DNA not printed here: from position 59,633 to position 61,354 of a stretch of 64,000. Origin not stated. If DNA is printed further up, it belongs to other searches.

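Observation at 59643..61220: Low-GC islet with a solitary PD-(D/E)xK nuclease-domain protein inserted between gcvPB and the atp operon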

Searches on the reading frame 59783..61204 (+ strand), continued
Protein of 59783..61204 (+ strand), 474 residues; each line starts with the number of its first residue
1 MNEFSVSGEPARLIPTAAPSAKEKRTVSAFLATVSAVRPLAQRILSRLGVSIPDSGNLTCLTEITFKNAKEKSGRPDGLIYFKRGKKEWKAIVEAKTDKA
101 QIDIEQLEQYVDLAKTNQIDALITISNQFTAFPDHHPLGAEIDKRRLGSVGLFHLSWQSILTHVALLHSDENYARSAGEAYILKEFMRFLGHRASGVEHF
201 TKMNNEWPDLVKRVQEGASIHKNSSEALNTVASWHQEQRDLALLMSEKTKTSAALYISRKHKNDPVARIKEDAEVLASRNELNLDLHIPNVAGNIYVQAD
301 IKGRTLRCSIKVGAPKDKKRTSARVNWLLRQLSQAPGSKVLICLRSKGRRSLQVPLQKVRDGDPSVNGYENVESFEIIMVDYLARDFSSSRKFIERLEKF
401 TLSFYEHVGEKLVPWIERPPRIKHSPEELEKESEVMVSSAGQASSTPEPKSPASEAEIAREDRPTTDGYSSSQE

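Call 76: find_encoding_contigs(protein=P0056, flank=8000, max_places=1)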
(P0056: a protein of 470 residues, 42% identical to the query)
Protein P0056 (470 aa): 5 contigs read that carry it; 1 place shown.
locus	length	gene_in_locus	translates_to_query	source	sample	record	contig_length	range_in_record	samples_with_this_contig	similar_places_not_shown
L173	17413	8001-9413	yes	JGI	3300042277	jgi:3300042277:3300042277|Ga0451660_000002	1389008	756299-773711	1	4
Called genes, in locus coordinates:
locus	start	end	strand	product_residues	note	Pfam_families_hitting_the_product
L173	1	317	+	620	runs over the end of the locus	PF00270:DEAD, PF00271:Helicase_C, PF16124:RecQ_Zn_bind, PF09382:RQC, PF00570:HRDC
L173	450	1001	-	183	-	PF01844:HNH, PF14279:HNH_5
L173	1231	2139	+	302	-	PF00749:tRNA-synt_1c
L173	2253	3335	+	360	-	PF01757:Acyl_transf_3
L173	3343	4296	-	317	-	PF03547:Mem_trans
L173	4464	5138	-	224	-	-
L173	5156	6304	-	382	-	-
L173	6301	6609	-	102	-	-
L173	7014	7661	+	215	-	PF13489:Methyltransf_23, PF01209:Ubie_methyltran, PF13847:Methyltransf_31, PF08241:Methyltransf_11, PF08242:Methyltransf_12, PF13649:Methyltransf_25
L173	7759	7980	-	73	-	-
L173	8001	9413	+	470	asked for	-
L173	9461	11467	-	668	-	PF01642:MM_CoA_mutase, PF02310:B12-binding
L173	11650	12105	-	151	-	PF11776:RcnB (weak)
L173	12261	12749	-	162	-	-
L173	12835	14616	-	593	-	PF12697:Abhydrolase_6, PF00561:Abhydrolase_1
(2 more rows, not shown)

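Call 80: search_protein_families(library=padloc, alignment_id=A6, max_evalue=1e-8)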
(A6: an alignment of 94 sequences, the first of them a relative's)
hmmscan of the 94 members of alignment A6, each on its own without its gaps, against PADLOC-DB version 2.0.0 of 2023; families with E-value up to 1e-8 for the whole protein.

A. member 1, L001:5684-6478:+ (265 aa): 0 families

B. families by the number of members that match (of 94 scanned): 49 families (the first 25 are shown)
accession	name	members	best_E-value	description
PDLC04135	mad3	5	3.6e-26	mads_3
PDLC04140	mad8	3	9.1e-22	mads_8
PDLC04175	HEC-01A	2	3.1e-11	-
PDLC04105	HerA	1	7.7e-155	-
PDLC03973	UzuA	1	7.4e-92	-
PDLC05054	PDC-S63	1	2.1e-85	-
PDLC04102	HerA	1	1.3e-76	-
PDLC04098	HerA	1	2.3e-74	-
PDLC02188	HerA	1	4.6e-72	-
PDLC04106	HerA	1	1.3e-59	-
PDLC02335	AbiLi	1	1.3e-58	AbiLi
PDLC04104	HerA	1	1.6e-56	-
PDLC04103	HerA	1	7.5e-55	-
PDLC04100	HerA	1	8.5e-55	-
PDLC02185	HerA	1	2.3e-54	-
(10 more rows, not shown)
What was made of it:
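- The 94 ±2 neighbours include HerA, UzuA, AbiLi, ThsA, LmuA, AriA and CapP (call 80).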

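Call 90: find_encoding_contigs(protein=P0022, flank=6000, max_places=1)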
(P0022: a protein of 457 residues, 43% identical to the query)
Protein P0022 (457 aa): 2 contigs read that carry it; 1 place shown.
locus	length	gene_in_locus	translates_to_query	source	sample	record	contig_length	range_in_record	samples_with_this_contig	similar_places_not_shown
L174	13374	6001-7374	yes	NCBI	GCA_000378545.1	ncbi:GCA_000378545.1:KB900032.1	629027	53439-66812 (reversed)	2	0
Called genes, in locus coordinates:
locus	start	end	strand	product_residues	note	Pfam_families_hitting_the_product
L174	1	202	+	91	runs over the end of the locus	PF04362:Iron_traffic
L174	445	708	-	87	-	PF06769:YoeB_toxin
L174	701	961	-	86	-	PF02604:PhdYeFM_antitox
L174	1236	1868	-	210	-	PF04250:DUF429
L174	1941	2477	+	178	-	PF01327:Pep_deformylase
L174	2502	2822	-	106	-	-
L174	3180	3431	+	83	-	PF07927:HicA_toxin (weak)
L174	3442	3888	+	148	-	PF15970:HicB-like_2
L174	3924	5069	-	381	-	PF00580:UvrD-helicase, PF13245:AAA_19 (weak), PF01443:Viral_helicase1 (faint), PF13361:UvrD_C, PF13538:UvrD_C_2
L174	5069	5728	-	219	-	PF08378:NERD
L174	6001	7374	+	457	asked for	-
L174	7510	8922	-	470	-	-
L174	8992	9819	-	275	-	PF20016:ThsA_Macro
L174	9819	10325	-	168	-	PF08937:ThsB_TIR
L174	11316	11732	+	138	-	PF00293:NUDIX, PF14815:NUDIX_4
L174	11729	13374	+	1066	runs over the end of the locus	PF04851:ResIII, PF00270:DEAD, PF18766:SWI2_SNF2, PF00271:Helicase_C, PF11907:DUF3427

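Call 91: find_encoding_contigs(protein=P0075, flank=6000, max_places=1)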
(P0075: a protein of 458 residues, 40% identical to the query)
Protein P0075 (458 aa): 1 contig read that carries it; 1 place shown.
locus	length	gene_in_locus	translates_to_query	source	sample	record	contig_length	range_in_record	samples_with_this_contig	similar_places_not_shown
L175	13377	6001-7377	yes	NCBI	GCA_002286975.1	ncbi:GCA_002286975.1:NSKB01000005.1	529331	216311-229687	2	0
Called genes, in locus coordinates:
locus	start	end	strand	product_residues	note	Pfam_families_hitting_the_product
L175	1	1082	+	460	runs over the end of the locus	PF00072:Response_reg, PF00158:Sigma54_activat, PF14532:Sigma54_activ_2, PF07728:AAA_5 (weak), PF25601:AAA_lid_14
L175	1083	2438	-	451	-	PF13742:tRNA_anti_2, PF01336:tRNA_anti-codon, PF02601:Exonuc_VII_L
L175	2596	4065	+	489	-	PF00478:IMPDH, PF00571:CBS, PF03060:NMO (weak), PF01070:FMN_dh (weak)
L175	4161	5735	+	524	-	PF00117:GATase, PF06508:QueC (faint), PF07722:Peptidase_C26, PF00733:Asn_synthase (weak), PF02540:NAD_synthase (weak), PF03054:tRNA_Me_trans (faint), PF00958:GMP_synt_C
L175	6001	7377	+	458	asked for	-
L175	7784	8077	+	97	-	-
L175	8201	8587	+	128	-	-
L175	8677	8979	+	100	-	-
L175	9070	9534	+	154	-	-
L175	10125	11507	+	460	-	PF05235:CHAD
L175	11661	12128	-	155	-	-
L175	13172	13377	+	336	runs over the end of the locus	-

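Call 92: find_encoding_contigs(protein=P0117, flank=6000, max_places=1)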
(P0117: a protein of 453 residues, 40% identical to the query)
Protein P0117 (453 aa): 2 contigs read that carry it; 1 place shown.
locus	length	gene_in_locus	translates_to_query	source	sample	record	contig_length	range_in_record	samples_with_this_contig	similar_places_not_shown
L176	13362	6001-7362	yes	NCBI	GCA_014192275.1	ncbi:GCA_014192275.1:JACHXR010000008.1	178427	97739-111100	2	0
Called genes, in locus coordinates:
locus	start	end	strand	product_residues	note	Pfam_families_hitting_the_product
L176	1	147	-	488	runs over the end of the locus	-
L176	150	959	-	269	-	-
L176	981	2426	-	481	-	-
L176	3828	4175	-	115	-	PF01695:IstB_IS21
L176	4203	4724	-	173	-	PF00665:rve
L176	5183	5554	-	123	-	PF22055:MvaT_DBD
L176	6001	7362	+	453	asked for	-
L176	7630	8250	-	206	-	-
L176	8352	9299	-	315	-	-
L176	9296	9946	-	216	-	PF02668:TauD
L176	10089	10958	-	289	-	PF23947:DUF7281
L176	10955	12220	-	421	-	-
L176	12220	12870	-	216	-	-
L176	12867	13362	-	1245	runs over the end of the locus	PF12128:DUF3584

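Call 93: search_protein_families(library=padloc, proteins=[L176:10092-10958:-, L176:10958-12220:-, L176:12223-12870:-, L174:7513-8922:-, L174:5072-5728:-, L174:3927-5069:-, L174:8995-9819:-, L174:9822-10325:-, L005:9571-11718:+, L007:9664-11595:+], max_evalue=0.00001)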
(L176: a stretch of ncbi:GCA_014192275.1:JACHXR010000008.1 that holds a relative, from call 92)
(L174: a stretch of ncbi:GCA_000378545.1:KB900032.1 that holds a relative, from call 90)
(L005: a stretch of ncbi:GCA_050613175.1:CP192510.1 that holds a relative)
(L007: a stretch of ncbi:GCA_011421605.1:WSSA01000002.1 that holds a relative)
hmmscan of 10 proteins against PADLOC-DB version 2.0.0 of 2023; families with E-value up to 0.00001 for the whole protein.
L176:10092-10958:- (289 aa): 0 families

L176:10958-12220:- (421 aa): 0 families

L176:12223-12870:- (216 aa): 0 families

L174:7513-8922:- (470 aa): 0 families

L174:5072-5728:- (219 aa): 2 families
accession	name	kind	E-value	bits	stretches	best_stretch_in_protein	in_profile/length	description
PDLC01087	C3a187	-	2.4e-50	169.9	1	1-173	15-167/559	NERD+UvrD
PDLC03813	RTasNERD-Hel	-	2.5e-06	24.9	1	3-96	16-108/519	DRT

L174:3927-5069:- (381 aa): 23 families
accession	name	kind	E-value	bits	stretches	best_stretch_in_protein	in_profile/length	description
PDLC01087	C3a187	-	3.3e-111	370.8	1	4-376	197-554/559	NERD+UvrD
PDLC00132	GajB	-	3.7e-20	70.1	2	307-366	536-601/625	UrvD helicase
PDLC00117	GajB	-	7.7e-19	65.6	1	306-363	509-572/604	UrvD helicase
PDLC03802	RTasHel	-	1.7e-15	54.9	0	309-364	603-650/675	DRT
PDLC00103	GajB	-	3.6e-12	44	1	309-364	518-575/612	UrvD helicase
PDLC00114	GajB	-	4.5e-12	43.4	1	304-364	540-610/635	UrvD helicase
PDLC00112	GajB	-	8.2e-11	39.2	1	302-362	485-554/581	UrvD helicase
PDLC00122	GajB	-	3.1e-09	34.3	1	310-375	421-481/502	UrvD helicase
PDLC00121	GajB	-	9.6e-09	32.3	0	20-82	21-91/565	UrvD helicase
PDLC00119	GajB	-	3.5e-08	30.8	0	310-365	483-543/565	UrvD helicase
PDLC00149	GajB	-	3.6e-08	30.3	0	298-372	477-561/577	UrvD helicase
PDLC03813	RTasNERD-Hel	-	4.5e-08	30.6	1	17-209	224-373/519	DRT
PDLC00144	GajB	-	4.7e-08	30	1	310-366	466-521/559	UrvD helicase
PDLC00127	GajB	-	7.6e-08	29.3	0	307-362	501-563/594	UrvD helicase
PDLC00130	GajB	-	1.2e-07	28.4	1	304-364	501-567/589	UrvD helicase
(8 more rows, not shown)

L174:8995-9819:- (275 aa): 7 families
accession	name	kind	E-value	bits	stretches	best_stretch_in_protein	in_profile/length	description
PDLC00414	ThsA1|ThsA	-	1.2e-47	160.6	1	7-257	23-289/292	Macro domain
PDLC00439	ThsA2|ThsA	-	1.4e-44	150.5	1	4-254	13-276/282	Macro domain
PDLC00415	ThsA1|ThsA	-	7.8e-41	138.2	1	6-254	15-275/281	Macro domain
PDLC00413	ThsA1|ThsA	-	2.7e-23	81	1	4-244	8-267/278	Macro domain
PDLC00410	ThsA1|ThsA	-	2.4e-20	70.9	1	7-240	18-266/281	Macro domain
PDLC00408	ThsA1|ThsA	-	2.5e-08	31.7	1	136-241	187-291/297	Macro domain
PDLC00411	ThsA1|ThsA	-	5.9e-06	24.2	0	42-235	55-260/275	Macro domain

L174:9822-10325:- (168 aa): 7 families
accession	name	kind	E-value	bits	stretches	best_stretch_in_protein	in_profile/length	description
PDLC00429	ThsB1|ThsB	-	3e-81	269.4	1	1-167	1-167/167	TIR-like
PDLC00440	ThsB2|ThsB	-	3.6e-54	181.4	1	1-167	1-169/169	TIR-like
PDLC00421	ThsB1|ThsB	-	1e-31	108.1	1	1-149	1-172/180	TIR-like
PDLC00427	ThsB1|ThsB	-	3.4e-24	83.7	1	1-80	1-80/170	TIR-like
PDLC00431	ThsB1|ThsB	-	7.9e-10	37.4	1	7-110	5-107/162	TIR-like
PDLC04688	PDC-M50B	-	3.4e-09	35.1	1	17-109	16-107/162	-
PDLC00433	ThsB1|ThsB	-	3e-06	25.3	1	49-111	44-105/164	TIR-like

L005:9571-11718:+ (716 aa): 0 families

L007:9664-11595:+ (644 aa): 27 families (the best 25 are shown)
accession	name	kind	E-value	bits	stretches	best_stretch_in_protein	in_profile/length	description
PDLC02979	AriA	-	8.8e-17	59.9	1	24-361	24-368/373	-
PDLC02980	AriA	-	1.8e-16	59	1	291-361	234-298/304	-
PDLC04214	HEC-02A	-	8.5e-11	39.7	1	291-365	212-281/338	-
PDLC04135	mad3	-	9.4e-11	39.9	0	2-49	2-44/374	mads_3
PDLC02914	ATPase-Toprim_I-B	-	1.5e-10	38.9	1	22-589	20-440/443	-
PDLC02335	AbiLi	-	3.9e-10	37.3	1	15-387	66-263/326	AbiLi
PDLC04164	AriA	-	8.7e-10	36.6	1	133-378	32-248/253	-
PDLC00102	GajA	-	2.3e-09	34.3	1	24-53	20-49/532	AAA ATPase domain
PDLC04213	HEC-02A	-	4.1e-09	34.4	1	24-366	20-276/337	-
PDLC04175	HEC-01A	-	8.7e-09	32.9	0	27-73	25-70/363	-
PDLC04168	GajA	-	1.2e-08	32.1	0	316-390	272-346/570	-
PDLC04140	mad8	-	1.6e-08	32.5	1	27-361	26-232/314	mads_8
PDLC00098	GajA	-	2.9e-08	30.9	1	6-52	7-48/534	AAA ATPase domain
PDLC02358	Old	-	5.8e-07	26.7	0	212-527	172-482/578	Old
PDLC04178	HEC-01A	-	7.2e-07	26.6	0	28-52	29-53/399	-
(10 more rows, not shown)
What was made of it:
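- On Anti-phage defence genes in general (guilt-by-association criterion): One clear defence island was found (calls 90, 93).
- Thioalkalivibrio ALE23 carries the gene between NERD+UvrD and Thoeris, with two TA pairs nearby (calls 90, 93).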

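Call 94: find_homologous_proteins(query=L088:8001-9275:+, max_evalue=0.001)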
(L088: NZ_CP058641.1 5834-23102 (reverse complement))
Query L088:8001-9275:+ (425 aa): 2053 proteins with E <= 0.001 among 8000 candidates; the best 120 are listed.
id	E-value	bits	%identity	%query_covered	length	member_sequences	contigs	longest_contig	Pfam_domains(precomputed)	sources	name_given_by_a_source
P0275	6.1e-264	893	96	100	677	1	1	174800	PF02342.24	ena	-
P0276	6.8e-264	893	96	100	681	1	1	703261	PF02342.24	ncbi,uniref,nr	ncbi:TerD family protein [Rhodococcus opacus]|uniref:TerD family protein n=1 Tax=Rhodococcus opacus 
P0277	3.3e-262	887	95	100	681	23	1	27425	PF02342.24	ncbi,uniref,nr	ncbi:TerD family protein [Rhodococcus opacus]|uniref:TerD family protein n=1 Tax=Rhodococcus opacus 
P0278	6.7e-262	887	95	100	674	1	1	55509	PF02342.24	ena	-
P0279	5.1e-261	884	95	99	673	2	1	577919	PF02342.24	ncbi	-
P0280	3.1e-260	881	95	100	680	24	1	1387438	PF02342.24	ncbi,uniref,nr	ncbi:TerD family protein [Rhodococcus sp. JS3073]|uniref:TerD family protein n=1 Tax=Rhodococcus sp.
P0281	4.5e-259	877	94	100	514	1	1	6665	-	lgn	-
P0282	1.1e-258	876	93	100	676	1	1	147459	PF02342.24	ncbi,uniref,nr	ncbi:hypothetical protein RW1_031_00680 [Rhodococcus wratislaviensis NBRC 100605]|uniref:TerD domain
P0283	1.1e-258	876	93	100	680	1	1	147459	PF02342.24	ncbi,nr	ncbi:TerD family protein [Rhodococcus wratislaviensis]|nr:TerD family protein [Rhodococcus wratislav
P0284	1.6e-252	856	90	100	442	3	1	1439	-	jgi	jgi:hypothetical protein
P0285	2.4e-249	845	91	100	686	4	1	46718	PF02342.24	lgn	-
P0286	4.3e-249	844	91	100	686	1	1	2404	PF02342.24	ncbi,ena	-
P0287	1.4e-248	843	91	100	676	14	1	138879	PF02342.24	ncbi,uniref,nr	ncbi:TerD family protein [Rhodococcus sp. T2V]|uniref:TerD family protein n=1 Tax=Rhodococcus sp. T2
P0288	1.7e-248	842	90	100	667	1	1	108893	PF02342.24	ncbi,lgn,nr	ncbi:hypothetical protein MLGJGCBP_02483 [Rhodococcus sp. T7]|nr:hypothetical protein MLGJGCBP_02483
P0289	1.8e-248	842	90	100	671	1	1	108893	PF02342.24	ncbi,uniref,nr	ncbi:TerD family protein [Rhodococcus sp. T7]|uniref:TerD family protein n=1 Tax=Rhodococcus sp. T7 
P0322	1.0e-228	777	84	97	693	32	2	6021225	PF02342.24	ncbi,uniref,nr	ncbi:TerD family protein [Nocardia farcinica]|uniref:TerD domain-containing protein n=2 Tax=Nocardia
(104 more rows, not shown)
